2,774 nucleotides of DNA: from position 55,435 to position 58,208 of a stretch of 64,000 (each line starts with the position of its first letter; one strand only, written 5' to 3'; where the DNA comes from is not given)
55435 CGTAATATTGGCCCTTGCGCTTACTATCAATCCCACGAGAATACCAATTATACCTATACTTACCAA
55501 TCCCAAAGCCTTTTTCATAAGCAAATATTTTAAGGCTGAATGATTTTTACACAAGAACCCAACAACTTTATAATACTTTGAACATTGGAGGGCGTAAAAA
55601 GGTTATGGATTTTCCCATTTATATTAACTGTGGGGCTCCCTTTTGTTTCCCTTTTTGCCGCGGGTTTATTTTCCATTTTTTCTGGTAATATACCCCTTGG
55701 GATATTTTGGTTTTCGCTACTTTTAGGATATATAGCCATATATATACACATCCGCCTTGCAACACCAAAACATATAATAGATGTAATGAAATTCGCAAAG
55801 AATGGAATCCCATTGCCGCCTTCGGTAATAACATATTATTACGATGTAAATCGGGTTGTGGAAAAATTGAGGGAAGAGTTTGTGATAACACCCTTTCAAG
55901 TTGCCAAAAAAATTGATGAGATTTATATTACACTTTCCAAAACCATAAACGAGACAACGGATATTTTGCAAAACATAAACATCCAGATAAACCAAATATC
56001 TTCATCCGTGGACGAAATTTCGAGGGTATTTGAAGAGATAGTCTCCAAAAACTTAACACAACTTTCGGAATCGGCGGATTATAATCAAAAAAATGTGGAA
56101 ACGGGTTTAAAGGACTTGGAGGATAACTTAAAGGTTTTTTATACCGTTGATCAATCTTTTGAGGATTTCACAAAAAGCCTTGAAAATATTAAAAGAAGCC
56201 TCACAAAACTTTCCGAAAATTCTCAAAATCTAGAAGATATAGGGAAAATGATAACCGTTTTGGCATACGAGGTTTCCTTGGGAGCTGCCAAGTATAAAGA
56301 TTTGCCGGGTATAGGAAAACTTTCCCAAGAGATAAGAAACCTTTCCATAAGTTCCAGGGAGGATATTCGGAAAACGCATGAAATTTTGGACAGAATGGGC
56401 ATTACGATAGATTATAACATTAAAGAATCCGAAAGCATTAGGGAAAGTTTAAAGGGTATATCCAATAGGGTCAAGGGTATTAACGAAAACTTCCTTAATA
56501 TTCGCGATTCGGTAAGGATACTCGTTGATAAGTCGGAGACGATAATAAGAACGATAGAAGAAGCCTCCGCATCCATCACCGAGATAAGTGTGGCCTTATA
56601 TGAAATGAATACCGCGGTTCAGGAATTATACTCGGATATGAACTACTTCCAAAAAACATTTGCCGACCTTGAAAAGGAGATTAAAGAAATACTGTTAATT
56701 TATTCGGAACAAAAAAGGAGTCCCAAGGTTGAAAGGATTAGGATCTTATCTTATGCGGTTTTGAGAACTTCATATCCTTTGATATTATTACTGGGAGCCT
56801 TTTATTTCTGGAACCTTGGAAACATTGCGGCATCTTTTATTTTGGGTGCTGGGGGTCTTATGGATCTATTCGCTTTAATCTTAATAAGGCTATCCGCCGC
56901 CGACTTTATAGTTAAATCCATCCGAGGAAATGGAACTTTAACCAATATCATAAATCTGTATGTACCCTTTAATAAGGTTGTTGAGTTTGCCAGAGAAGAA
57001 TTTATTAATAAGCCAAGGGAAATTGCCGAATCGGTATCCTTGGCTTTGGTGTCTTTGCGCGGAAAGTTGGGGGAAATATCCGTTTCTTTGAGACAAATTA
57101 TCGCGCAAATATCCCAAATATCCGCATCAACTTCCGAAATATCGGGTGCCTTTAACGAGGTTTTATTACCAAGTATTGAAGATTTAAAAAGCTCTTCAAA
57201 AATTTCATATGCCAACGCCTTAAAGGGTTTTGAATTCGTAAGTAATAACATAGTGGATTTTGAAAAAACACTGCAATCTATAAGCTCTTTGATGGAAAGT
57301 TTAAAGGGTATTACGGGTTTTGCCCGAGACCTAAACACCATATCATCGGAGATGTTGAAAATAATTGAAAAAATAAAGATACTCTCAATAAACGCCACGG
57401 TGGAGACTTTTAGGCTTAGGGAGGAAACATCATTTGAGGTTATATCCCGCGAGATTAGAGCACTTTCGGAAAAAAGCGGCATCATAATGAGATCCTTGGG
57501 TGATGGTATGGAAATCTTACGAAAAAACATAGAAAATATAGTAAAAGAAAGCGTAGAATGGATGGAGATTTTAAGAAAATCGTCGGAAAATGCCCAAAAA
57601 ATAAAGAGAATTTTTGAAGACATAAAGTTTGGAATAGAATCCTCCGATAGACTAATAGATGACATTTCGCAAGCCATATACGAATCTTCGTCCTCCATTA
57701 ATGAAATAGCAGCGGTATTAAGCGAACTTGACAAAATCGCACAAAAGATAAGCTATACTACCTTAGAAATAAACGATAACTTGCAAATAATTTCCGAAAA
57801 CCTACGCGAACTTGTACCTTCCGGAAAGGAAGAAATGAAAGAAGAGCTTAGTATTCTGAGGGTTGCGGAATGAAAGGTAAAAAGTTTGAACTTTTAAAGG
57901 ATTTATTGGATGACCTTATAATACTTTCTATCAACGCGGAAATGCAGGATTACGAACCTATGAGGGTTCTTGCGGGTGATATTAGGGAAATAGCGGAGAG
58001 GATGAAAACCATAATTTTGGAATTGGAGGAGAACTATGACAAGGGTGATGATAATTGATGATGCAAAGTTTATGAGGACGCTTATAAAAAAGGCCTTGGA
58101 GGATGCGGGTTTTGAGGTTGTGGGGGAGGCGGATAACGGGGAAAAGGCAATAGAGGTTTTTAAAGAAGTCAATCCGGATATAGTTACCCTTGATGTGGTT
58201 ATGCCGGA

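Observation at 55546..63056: Seven-gene, translationally coupled chemosensory-like operon with no CheA/CheW and a patatin lipase at its end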

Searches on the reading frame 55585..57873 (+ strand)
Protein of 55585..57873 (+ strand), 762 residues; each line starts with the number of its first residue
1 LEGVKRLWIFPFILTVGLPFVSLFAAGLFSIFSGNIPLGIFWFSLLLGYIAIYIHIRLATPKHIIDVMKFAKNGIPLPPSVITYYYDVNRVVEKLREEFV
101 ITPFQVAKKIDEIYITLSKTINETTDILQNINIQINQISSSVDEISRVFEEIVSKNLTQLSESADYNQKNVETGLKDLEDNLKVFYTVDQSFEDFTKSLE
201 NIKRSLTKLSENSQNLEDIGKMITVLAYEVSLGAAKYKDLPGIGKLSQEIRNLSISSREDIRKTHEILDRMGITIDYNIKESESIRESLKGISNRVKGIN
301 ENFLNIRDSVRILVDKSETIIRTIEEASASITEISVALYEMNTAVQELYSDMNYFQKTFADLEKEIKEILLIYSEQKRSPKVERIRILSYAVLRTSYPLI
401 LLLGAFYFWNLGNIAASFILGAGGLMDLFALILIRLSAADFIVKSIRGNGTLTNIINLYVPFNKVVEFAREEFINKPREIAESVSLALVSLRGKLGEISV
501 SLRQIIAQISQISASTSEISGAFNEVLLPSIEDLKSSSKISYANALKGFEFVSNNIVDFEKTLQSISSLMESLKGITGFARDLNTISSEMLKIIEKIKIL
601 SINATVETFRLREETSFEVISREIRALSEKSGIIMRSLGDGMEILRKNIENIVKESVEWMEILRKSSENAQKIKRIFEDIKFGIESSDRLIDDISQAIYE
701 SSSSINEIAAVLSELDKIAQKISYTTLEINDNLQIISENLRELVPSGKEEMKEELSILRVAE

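Call 3: search_protein_families(library=pfam, proteins=[window:55585-57873:+], max_evalue=1)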
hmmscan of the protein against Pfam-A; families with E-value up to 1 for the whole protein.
window:55585-57873:+ (762 aa): 27 families (the best 25 are shown)
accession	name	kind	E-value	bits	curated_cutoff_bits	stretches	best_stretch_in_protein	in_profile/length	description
PF00015.26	MCPsignal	-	2.6e-17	63.7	34.6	4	565-718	17-171/172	Methyl-accepting chemotaxis protein (MCP) signalling domain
PF06103.16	DUF948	-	1.4e-06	28.8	37.2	1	106-154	31-81/89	Bacterial protein of unknown function (DUF948)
PF04513.17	Baculo_PEP_C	-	9.1e-05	23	38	1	112-216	6-104/140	Baculovirus polyhedron envelope protein, PEP, C terminus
PF10157.14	BORCS6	-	0.00013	22.6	35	1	125-211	6-92/101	BLOC-1-related complex sub-unit 6 C-terminal helix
PF07889.17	DUF1664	-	0.0035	17.8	34.6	1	312-369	63-120/124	Protein of unknown function (DUF1664)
PF06009.19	Laminin_II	-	0.0066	16.9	33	1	136-223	6-99/138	Laminin Domain II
PF05531.17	NPV_P10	-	0.0072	17.2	29.8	0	171-210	23-62/75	Nucleopolyhedrovirus P10 protein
PF05010.19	TACC_C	-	0.0078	16.4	29.9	1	116-218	12-117/201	Transforming acidic coiled-coil-containing protein (TACC), C-terminal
PF06419.17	COG6_N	-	0.018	15.6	27.4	0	314-368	25-79/114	Conserved oligomeric complex COG6, N-terminal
PF21538.2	Med15_M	-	0.021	15.4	24.2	1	192-226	9-43/110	ARC105/Med15 mediator subunit central domain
PF16746.10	BAR_3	-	0.032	14.3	31.7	2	135-215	17-99/235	BAR domain of APPL family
PF23153.1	Aip3p_Bud6_N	-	0.038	14.7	27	1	108-159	29-80/109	Aip3p/Bud6 N-terminal domain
PF08824.15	Serine_rich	-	0.038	14.4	26.9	1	127-223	34-129/157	Serine rich protein interaction domain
PF13514.12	AAA_27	-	0.038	14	22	0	692-726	142-176/206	AAA domain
PF01442.23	Apolipoprotein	-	0.063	13.4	90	0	134-182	125-174/190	Apolipoprotein A1/A4/E domain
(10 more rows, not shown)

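Call 4: search_protein_families(library=ncbifam, proteins=[window:55585-57873:+], max_evalue=1)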
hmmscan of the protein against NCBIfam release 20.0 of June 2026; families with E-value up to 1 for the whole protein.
window:55585-57873:+ (762 aa): 20 families
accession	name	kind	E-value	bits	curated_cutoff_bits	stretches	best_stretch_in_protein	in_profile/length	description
NF047515.1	SpiroCoCo_C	equivalog_domain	1.9e-06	27.3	125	2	119-219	114-209/313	SpiroCoCo family coiled-coil protein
NF041034.1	Rad50_Sulf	equivalog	1.7e-05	22.9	1000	2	497-754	444-692/872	DNA double-strand break repair ATPase Rad50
NF007309.0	PRK09793.1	equivalog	1.8e-05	23.9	903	1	497-722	272-483/533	methyl-accepting chemotaxis protein IV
NF003034.1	PRK03918.1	equivalog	2.7e-05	22.4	700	3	110-223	600-713/878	DNA double-strand break repair ATPase Rad50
TIGR02169.1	SMC_prok_A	equivalog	6.2e-05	20.9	729.4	3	256-377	672-793/1165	chromosome segregation protein SMC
TIGR00996.1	Mtu_fam_mce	paralog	7e-05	22.1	140.5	1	110-189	211-289/291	MCE family protein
TIGR00293.1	TIGR00293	equivalog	0.00021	21.4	53.9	1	634-679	80-125/129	prefoldin subunit alpha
NF008952.0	PRK12295.1-5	equivalog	0.00049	19.4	360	1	182-236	245-302/363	ATP phosphoribosyltransferase regulatory subunit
NF047706.1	LIC12611_phage_tail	subfamily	0.0018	17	480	2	129-215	8-92/628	LIC12611 family phage tail protein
TIGR00833.1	actII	subfamily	0.0072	14.6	874.7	1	130-331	467-658/910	MMPL family RND transporter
NF002572.0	PRK02224.1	equivalog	0.02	13.1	1087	1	257-368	249-360/888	DNA double-strand break repair ATPase Rad50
NF033885.1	conj_TraP_IncI1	equivalog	0.18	11.5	135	0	315-364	93-142/217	conjugal transfer protein TraP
TIGR04211.1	SH3_and_anchor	equivalog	0.21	11.2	65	1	124-218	64-160/198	TIGR04211 family SH3 domain-containing protein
NF053712.1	repair_DEAH_YoaA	equivalog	0.26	9.9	680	1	121-231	257-363/630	DNA repair helicase YoaA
NF045650.1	CD1247_Nterm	equivalog_domain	0.32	11.6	30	0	118-158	24-63/70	CD1247 N-terminal domain-containing protein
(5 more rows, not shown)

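Call 43: find_homologous_proteins(query=A1, max_evalue=0.000001)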
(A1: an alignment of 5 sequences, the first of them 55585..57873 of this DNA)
Query A1 (5 sequences) (762 aa, profile of the alignment): 10 proteins with E <= 0.000001 among 8000 candidates.
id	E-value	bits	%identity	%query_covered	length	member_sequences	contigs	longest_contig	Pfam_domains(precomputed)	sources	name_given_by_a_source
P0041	0.0e+0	1264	78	100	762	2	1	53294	PF06009.20,PF00015.27,PF06103.17,PF04108.18,PF07303.19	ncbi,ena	-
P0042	0.0e+0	1231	99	98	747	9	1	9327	PF00015.27,PF06103.17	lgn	-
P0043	2.6e-11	61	25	31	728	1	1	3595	PF00015.27,PF13675.12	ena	-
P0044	1.0e-9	55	21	25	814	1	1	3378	PF00015.27,PF00672.31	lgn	-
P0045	6.2e-9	53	23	43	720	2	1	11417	PF00015.27,PF00672.31,PF17201.11,PF02743.25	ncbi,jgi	-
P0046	1.8e-8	51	-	-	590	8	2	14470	PF00015.27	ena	-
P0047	1.5e-7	48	18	24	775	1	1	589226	PF00015.27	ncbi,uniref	ncbi:methyl-accepting chemotaxis protein [Halobaculum sp. MBLA0143]|uniref:methyl-accepting chemotax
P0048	3.1e-7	47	18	22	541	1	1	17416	PF00015.27,PF00672.31,PF12729.14,PF02203.22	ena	-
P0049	3.8e-7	47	22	35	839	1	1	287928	PF00015.27,PF08447.19,PF13426.14,PF13188.14,PF24820.2,PF08448.17,PF00989.32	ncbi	-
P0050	9.3e-7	45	26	30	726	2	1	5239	PF00015.27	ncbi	-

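Call 73: search_protein_families(library=padloc, proteins=[window:55585-57873:+], max_evalue=0.01)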
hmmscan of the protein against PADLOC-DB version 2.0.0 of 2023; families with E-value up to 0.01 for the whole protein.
window:55585-57873:+ (762 aa): 5 families
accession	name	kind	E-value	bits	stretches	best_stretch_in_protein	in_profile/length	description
PDLC03865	LmuB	-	6.2e-07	26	1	106-364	187-437/1007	-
PDLC03859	LmuB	-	5.4e-05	20.6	1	92-370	249-487/611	-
PDLC00580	JetC3|JetC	-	6.8e-05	19.3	2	618-749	241-372/1068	DUF3584 domain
PDLC00006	DruC1|DruC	-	8.6e-05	19.2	1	639-750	167-278/626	Unknown function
PDLC00650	ZorA3|ZorA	-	0.00014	18.6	1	88-329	457-670/1063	MotA/ExbB/TolQ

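Call 86: predict_structure(alignment_id=A8)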
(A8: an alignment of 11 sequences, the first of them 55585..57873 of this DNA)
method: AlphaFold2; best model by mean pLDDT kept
length: 762 residues; sequences in the alignment: 11
mean_pLDDT: 64.5   pTM: 0.45
mean pLDDT of the five models: 64.5, 59.7, 55.2, 44.3, 39.4
residues with pLDDT >= 90: 1; 70-90: 397; 50-70: 147; < 50: 217
segments of 3 or more residues with pLDDT < 50: 1-17, 34-41, 44-95, 228-241, 365-465, 745-762
pLDDT, mean of each block of 10 residues (from residue 1): 37 47 61 47 48 41 41 40 40 49 62 77 85 86 87 81 78 76 73 70 71 68 54 43 64 72 72 73 80 83 86 87 87 82 74 60 50 40 35 30 29 23 25 29 25 33 49 64 74 83 89 88 85 84 83 78 77 72 70 68 61 56 68 71 76 76 77 78 77 82 86 87 84 79 52 34 25
secondary structure, 60 per line:
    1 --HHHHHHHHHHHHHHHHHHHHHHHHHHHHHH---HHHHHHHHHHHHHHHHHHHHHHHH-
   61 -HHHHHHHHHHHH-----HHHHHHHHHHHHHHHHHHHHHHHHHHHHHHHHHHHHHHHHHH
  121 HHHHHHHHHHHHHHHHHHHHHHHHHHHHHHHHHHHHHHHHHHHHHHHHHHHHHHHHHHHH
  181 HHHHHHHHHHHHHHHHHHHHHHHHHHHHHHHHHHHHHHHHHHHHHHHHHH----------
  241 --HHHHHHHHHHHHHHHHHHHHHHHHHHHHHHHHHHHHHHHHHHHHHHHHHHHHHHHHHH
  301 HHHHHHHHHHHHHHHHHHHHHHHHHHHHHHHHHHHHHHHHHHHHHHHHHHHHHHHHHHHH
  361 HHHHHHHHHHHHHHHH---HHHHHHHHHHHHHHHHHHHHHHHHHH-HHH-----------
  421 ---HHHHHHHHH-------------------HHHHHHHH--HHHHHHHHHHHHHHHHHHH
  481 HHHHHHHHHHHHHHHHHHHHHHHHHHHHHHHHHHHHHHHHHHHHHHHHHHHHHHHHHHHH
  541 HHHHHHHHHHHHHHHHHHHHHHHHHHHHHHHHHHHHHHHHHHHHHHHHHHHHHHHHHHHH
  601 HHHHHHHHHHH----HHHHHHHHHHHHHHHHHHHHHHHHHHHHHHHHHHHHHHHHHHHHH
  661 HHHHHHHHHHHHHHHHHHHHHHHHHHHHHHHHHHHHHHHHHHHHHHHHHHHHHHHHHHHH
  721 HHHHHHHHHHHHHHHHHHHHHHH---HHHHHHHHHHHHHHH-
elements in order (helices of 4 or more, strands of 3 or more residues): H3-32 H36-59 H62-73 H79-230 H243-376 H380-405 H424-432 H452-459 H462-611 H616-743 H747-761

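Call 88: search_solved_structures(query=window:55585-57873:+, max_evalue=0.01, show_alignments=2)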
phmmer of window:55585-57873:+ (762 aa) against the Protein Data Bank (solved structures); distinct sequences matched with E-value up to 0.01: 6.
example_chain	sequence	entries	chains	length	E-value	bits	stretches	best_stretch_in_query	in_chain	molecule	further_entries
2ch7_A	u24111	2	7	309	9.7e-09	37.4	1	473-758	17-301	METHYL-ACCEPTING CHEMOTAXIS PROTEIN | Methyl-accepting chemotaxis protein 2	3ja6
3ja6_H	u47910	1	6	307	1.1e-08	37.2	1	473-758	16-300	Methyl-accepting chemotaxis protein 2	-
2ch7_B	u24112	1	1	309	1.1e-08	37.2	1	473-758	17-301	METHYL-ACCEPTING CHEMOTAXIS PROTEIN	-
6s18_A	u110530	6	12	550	3.4e-06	29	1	446-631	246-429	Aromatic acid chemoreceptor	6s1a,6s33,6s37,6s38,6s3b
31cj_A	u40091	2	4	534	0.0048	18.5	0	565-723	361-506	Aerotaxis receptor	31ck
3g6b_A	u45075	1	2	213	0.0076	17.9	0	531-714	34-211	Methyl-accepting chemotaxis protein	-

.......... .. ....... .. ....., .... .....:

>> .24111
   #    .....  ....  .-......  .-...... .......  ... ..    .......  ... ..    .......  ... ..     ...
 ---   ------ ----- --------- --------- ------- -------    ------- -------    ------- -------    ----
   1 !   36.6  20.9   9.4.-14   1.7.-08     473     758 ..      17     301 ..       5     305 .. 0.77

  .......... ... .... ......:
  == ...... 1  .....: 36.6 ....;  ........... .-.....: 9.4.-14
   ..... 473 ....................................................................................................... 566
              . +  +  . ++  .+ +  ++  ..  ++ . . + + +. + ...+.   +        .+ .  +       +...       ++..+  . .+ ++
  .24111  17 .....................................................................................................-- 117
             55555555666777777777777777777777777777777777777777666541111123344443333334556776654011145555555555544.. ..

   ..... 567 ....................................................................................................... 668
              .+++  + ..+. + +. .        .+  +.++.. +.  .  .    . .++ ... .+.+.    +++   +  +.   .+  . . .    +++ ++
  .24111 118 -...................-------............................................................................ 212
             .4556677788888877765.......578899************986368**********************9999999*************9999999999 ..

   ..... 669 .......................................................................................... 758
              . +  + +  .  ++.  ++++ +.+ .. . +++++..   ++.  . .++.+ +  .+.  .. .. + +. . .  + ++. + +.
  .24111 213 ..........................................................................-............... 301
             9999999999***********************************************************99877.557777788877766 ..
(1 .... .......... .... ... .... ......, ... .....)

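Call 90: fold_search(model_id=the predicted structure, library=pdb)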
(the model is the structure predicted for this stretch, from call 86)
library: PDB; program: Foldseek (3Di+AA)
matches with E <= 10: 443; with E <= 0.001: 7
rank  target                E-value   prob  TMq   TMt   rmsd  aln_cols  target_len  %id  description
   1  6yvu_B                5.2e-05  0.97  0.12  0.08  75.8       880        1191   12  Condensin complex from S.cerevisiae ATP-free apo non-engaged state (released 2020-07-15)
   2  9a65_A                7.6e-05  1.00  0.24  0.31  99.8       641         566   14  Integrative model of YVAQ-MCPB by crosslinking MS and deep learning (released 2024-09-18)
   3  9qe0_A                1.2e-04  0.98  0.14  0.09  69.0       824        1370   12  Neobacillus vireti Wadjet-II JetABC dimer (released 2025-06-25)
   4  8w20_A                2.6e-04  0.97  0.15  0.15  73.1       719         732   12  Umb1 umbrella toxin particle (released 2024-04-17)
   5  6z9l_A                4.4e-04  1.00  0.25  0.26  118.7       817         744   10  Enterococcal PrgA (released 2020-09-16)
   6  7ogt_A                5.2e-04  1.00  0.22  0.24  24.9       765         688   12  Folded elbow of cohesin (released 2021-07-28)
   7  7yqh_B                6.5e-04  1.00  0.22  0.17  98.6       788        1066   11  Cryo-EM structure of 8-subunit Smc5/6 (released 2024-01-31)
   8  7ogt_B                1.0e-03  0.99  0.23  0.24  27.5       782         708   14  Folded elbow of cohesin (released 2021-07-28)
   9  7qcd_B                1.4e-03  0.72  0.13  0.11  130.7       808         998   12  CryoEM structure of the Smc5/6-holocomplex (composite structure) (released 2022-09-21)
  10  8c5v_I                1.5e-03  1.00  0.27  0.39  94.9       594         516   14  Chemotaxis core signalling unit from E protein lysed E. coli cells (released 2023-09-13)
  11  6yvu_A                1.9e-03  0.54  0.11  0.08  84.6       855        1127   11  Condensin complex from S.cerevisiae ATP-free apo non-engaged state (released 2020-07-15)
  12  9a69_B                2.2e-03  1.00  0.31  0.36  14.8       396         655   17  Integrative model of MCPB-MCPC by crosslinking MS and deep learning (released 2024-09-18)
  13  7qcd_A                2.4e-03  0.92  0.18  0.14  130.9       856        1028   13  CryoEM structure of the Smc5/6-holocomplex (composite structure) (released 2022-09-21)
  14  7p3r_A                2.7e-03  1.00  0.17  0.35  42.2       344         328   11  Helical structure of the toxin MakA from Vibrio cholera (released 2022-02-23)
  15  8b21_A                2.7e-03  0.44  0.09  0.10  61.2       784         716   11  Time-resolved structure of K+-dependent Na+-PPase from Thermotoga maritima 0-60-seconds post reaction initiation with  (released 2024-01-17)
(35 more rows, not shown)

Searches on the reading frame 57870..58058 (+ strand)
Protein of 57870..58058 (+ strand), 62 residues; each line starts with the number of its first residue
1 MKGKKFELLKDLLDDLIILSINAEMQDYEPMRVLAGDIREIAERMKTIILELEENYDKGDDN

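Call 3: search_protein_families(library=pfam, proteins=[window:57870-58058:+], max_evalue=1)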
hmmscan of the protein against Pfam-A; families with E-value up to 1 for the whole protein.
window:57870-58058:+ (62 aa): 0 families

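Call 4: search_protein_families(library=ncbifam, proteins=[window:57870-58058:+], max_evalue=1)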
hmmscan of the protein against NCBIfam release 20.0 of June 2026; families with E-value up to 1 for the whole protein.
window:57870-58058:+ (62 aa): 1 family
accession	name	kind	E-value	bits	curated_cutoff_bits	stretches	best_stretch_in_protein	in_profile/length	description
NF042435.1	DhshikDhtase_QuiC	equivalog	0.013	13.9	1200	1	4-47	83-126/635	3-dehydroshikimate dehydratase QuiC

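Call 73: search_protein_families(library=padloc, proteins=[window:57870-58058:+], max_evalue=0.01)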
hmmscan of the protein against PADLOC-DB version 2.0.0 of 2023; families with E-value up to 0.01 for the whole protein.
window:57870-58058:+ (62 aa): 0 families
